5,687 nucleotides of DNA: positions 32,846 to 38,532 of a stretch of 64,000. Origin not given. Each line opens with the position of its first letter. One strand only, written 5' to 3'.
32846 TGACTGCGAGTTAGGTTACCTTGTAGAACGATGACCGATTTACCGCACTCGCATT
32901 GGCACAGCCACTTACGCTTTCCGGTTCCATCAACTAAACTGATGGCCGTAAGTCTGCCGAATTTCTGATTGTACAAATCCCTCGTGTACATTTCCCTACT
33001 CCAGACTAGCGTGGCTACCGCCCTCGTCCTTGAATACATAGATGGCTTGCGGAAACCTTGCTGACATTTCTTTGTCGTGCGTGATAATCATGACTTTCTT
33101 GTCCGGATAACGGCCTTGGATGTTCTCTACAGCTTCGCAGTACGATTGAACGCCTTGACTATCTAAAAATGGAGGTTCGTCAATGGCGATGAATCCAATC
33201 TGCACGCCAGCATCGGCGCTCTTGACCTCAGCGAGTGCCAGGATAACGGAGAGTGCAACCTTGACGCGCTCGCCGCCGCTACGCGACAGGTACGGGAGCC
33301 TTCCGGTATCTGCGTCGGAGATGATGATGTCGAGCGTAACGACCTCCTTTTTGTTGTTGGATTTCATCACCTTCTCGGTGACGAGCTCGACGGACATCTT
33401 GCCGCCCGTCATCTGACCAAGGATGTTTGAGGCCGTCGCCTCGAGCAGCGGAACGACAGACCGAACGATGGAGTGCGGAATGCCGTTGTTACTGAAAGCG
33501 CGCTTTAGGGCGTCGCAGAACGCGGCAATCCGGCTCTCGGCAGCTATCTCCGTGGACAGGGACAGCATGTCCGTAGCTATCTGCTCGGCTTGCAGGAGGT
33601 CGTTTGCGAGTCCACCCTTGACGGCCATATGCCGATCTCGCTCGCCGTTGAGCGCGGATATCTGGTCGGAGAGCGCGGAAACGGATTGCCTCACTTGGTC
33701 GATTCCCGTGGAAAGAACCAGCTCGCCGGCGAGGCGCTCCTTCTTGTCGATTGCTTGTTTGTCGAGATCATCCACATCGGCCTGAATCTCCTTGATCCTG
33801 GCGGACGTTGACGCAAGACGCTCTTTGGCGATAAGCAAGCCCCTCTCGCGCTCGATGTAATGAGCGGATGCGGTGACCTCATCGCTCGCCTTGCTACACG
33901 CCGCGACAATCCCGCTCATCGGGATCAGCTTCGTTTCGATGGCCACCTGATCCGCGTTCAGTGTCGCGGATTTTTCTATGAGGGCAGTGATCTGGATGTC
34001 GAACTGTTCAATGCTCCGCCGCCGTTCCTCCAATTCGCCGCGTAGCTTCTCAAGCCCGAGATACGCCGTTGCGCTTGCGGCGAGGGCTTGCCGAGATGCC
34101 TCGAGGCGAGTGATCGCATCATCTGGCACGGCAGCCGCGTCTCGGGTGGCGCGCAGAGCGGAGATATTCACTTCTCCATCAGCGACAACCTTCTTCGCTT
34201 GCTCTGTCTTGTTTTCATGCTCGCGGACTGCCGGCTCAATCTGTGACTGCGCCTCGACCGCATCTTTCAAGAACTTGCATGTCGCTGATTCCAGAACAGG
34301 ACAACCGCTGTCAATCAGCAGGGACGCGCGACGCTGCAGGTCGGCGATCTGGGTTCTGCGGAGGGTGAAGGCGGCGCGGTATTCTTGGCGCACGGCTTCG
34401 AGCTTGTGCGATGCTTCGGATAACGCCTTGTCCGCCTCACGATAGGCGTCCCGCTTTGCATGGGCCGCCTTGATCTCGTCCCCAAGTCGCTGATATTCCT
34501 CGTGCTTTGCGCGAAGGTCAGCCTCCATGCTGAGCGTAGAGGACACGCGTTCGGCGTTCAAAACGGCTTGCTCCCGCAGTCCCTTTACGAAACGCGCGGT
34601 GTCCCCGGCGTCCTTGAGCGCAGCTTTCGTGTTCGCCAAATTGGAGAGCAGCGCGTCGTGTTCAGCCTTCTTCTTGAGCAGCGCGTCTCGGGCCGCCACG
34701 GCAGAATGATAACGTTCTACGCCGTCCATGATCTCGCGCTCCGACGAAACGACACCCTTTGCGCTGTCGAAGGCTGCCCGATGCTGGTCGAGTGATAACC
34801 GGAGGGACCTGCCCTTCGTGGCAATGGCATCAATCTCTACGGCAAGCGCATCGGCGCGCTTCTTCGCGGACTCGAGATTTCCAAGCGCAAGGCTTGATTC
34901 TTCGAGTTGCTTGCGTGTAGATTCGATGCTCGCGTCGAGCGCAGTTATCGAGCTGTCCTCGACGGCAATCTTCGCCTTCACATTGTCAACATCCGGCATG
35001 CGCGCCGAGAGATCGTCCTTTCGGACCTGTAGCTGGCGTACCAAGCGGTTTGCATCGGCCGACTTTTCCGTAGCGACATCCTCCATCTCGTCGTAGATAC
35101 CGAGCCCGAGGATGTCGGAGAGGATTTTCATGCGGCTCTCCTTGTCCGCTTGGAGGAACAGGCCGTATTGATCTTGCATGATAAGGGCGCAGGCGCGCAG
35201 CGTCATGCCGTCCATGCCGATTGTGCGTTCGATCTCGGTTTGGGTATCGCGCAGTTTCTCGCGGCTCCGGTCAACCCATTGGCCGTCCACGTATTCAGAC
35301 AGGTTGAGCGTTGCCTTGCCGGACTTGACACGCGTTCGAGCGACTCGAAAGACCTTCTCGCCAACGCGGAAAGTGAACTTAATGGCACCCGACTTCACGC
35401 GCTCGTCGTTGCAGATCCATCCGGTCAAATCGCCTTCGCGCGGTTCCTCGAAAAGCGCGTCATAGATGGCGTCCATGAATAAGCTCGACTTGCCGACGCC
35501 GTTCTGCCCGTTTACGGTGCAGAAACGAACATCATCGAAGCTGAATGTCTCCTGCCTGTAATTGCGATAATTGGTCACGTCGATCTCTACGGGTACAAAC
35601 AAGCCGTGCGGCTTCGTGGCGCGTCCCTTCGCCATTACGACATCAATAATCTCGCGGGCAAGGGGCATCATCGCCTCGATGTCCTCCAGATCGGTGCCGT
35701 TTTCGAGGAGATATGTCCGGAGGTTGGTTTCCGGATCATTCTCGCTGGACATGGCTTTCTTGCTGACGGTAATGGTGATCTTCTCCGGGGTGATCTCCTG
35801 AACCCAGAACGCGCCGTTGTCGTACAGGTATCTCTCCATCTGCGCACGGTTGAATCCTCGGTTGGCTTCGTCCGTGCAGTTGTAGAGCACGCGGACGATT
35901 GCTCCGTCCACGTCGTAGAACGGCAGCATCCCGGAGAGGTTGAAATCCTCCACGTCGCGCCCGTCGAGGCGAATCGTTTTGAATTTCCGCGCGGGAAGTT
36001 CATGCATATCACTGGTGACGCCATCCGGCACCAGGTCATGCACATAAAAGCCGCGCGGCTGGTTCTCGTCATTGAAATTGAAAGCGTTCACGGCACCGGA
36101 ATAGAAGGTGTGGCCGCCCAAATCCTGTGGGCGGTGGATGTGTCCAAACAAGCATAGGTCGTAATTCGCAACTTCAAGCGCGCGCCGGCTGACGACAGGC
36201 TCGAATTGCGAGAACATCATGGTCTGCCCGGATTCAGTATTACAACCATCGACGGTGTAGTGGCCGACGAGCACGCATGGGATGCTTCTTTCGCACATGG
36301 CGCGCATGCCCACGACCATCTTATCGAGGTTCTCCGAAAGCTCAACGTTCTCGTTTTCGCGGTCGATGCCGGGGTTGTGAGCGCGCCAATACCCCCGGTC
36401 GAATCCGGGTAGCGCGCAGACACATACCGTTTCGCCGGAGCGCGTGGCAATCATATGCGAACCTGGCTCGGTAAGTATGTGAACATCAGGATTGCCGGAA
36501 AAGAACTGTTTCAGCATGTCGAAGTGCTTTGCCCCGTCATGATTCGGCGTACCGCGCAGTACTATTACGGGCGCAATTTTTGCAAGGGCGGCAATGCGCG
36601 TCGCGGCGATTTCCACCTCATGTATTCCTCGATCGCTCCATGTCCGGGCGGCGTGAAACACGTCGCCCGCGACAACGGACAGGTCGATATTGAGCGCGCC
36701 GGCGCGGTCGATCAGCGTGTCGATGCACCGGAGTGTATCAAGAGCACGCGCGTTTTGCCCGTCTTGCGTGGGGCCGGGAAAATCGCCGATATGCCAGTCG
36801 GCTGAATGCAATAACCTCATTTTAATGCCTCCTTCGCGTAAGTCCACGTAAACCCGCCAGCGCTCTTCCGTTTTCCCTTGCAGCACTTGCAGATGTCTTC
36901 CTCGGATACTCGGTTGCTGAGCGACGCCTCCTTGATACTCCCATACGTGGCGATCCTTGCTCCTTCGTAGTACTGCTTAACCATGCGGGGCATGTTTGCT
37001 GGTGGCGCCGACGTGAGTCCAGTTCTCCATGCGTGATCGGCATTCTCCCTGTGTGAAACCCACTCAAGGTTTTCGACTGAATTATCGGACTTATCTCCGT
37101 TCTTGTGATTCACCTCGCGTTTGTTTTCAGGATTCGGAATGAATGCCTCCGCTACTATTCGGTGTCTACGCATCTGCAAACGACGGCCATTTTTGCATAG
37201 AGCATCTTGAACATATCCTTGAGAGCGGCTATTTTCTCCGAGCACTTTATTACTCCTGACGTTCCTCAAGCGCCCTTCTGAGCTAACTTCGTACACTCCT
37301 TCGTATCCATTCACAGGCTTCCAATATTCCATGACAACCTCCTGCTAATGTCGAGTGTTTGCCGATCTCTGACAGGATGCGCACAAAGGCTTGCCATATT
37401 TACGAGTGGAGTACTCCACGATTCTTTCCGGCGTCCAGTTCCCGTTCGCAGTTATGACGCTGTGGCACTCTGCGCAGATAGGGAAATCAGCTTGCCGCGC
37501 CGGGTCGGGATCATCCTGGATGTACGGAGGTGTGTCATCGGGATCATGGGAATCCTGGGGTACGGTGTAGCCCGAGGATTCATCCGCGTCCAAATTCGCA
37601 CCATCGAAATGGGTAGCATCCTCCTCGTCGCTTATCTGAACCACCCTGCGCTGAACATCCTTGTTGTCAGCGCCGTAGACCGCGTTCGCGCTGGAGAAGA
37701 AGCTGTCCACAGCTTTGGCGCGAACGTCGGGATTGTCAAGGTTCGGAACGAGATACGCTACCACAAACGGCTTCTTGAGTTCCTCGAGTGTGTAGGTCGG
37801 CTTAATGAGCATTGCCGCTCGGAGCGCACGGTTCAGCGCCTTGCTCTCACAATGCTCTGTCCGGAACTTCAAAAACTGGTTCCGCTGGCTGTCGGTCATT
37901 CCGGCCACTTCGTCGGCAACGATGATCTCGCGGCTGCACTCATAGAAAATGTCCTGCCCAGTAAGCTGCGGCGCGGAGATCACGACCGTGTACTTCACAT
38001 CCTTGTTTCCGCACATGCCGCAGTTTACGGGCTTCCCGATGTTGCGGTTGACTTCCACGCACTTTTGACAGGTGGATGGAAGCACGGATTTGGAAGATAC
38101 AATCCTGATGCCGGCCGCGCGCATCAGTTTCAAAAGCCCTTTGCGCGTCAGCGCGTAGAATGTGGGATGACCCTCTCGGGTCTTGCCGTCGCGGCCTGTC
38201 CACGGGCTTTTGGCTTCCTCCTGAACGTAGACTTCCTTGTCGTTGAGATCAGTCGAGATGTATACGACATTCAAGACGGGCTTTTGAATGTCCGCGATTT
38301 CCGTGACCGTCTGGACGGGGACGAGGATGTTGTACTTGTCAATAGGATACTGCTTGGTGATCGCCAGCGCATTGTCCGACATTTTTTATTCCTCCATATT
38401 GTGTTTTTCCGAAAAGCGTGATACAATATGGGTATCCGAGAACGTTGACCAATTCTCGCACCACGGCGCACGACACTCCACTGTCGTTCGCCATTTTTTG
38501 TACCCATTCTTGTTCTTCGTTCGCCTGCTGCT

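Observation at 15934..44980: Four near-identical consensus promoters with a palindrome in the spacer: a putative repressor regulon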

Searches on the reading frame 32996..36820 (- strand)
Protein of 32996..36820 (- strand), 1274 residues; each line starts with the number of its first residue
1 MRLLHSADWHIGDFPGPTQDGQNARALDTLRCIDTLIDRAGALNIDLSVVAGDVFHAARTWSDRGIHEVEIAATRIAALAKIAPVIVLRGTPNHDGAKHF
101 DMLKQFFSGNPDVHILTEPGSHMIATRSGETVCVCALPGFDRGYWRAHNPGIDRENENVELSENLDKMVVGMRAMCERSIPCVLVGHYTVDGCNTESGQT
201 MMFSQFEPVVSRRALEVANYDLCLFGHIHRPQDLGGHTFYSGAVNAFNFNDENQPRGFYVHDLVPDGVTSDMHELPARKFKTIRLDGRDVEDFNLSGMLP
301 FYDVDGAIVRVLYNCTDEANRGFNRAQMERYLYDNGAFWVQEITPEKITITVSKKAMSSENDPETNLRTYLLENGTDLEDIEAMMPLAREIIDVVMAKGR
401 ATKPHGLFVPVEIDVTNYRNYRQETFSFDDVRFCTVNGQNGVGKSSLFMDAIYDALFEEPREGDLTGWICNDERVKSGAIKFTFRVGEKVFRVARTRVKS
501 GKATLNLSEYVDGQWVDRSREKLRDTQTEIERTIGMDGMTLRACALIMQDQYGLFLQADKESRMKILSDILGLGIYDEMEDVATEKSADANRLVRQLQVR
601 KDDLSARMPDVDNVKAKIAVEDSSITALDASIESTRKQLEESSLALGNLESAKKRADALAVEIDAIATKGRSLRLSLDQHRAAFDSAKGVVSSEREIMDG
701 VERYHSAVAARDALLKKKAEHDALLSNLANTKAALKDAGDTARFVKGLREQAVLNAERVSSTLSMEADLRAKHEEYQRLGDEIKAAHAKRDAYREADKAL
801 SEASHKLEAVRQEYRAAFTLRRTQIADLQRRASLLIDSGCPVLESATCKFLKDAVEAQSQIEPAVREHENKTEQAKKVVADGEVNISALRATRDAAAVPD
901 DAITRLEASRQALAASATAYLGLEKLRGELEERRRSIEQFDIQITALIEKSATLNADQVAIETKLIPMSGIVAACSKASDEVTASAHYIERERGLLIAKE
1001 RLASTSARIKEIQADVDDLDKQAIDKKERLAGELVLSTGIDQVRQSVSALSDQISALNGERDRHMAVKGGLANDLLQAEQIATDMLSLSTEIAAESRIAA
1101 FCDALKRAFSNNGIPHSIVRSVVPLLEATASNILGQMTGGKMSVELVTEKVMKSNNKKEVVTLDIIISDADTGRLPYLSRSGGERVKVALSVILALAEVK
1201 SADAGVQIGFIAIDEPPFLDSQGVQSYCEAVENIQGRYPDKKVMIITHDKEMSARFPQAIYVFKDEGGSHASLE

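Call 15: search_protein_families(library=phrogs, proteins=[window:32996-36820:-], max_evalue=0.0001)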
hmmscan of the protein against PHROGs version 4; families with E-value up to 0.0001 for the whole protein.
window:32996-36820:- (1274 aa): 2 families
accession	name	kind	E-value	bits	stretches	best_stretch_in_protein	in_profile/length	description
phrog_77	-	DNA, RNA and nucleotide metabolism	1.8e-89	302.5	1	256-1270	167-951/967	SbcC-like subunit of palindrome specific endonuclease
phrog_100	-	DNA, RNA and nucleotide metabolism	1.7e-33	117.1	1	1-431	29-420/989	SbcD-like subunit of palindrome specific endonuclease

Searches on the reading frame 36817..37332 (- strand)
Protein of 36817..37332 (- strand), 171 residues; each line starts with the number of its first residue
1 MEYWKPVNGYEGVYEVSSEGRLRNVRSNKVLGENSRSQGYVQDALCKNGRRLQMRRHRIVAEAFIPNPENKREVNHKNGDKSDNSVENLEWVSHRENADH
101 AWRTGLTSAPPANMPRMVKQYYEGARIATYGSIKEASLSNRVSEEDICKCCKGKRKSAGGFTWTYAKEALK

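Call 15: search_protein_families(library=phrogs, proteins=[window:36817-37332:-], max_evalue=0.0001)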
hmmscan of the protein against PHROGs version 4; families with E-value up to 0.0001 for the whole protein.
window:36817-37332:- (171 aa): 10 families
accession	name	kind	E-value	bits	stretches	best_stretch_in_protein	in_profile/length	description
phrog_59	-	DNA, RNA and nucleotide metabolism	1.2e-44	154.4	1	1-163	137-282/423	HNH endonuclease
phrog_959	-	DNA, RNA and nucleotide metabolism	2.9e-33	115.5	1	1-107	5-112/138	HNH endonuclease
phrog_1492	-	DNA, RNA and nucleotide metabolism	4.6e-25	89.6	1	2-106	45-164/414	HNH endonuclease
phrog_37683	-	unknown function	1.5e-19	71.2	1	13-102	120-209/279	-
phrog_99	-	DNA, RNA and nucleotide metabolism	1.6e-12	48.8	1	19-98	124-202/383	HNH endonuclease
phrog_20162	-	DNA, RNA and nucleotide metabolism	3.7e-08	34.6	1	126-169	42-85/88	HNH endonuclease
phrog_30377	-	DNA, RNA and nucleotide metabolism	6.6e-07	30.4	1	56-105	12-59/82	HNH endonuclease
phrog_826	-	DNA, RNA and nucleotide metabolism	1.5e-06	29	1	51-102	107-159/281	HNH endonuclease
phrog_15471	-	DNA, RNA and nucleotide metabolism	1.9e-05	25.6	1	38-152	16-109/183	HNH endonuclease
phrog_17657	-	DNA, RNA and nucleotide metabolism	7e-05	23.7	1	16-92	81-165/168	HNH endonuclease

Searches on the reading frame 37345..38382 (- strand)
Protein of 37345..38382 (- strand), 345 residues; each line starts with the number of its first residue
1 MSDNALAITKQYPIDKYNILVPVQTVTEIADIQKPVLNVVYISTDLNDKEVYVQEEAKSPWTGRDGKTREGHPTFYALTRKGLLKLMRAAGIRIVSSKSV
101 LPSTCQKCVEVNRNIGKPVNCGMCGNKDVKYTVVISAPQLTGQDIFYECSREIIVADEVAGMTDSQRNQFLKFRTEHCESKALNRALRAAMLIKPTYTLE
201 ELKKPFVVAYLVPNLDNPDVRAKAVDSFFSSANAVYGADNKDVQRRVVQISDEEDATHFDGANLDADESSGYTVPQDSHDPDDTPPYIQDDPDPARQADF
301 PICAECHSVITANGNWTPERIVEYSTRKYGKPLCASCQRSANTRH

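Call 15: search_protein_families(library=phrogs, proteins=[window:37345-38382:-], max_evalue=0.0001)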
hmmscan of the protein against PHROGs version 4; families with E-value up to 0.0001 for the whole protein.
window:37345-38382:- (345 aa): 1 family
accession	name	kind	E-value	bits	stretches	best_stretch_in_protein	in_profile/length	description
phrog_13782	-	unknown function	1.6e-71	242.5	1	2-344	4-336/338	-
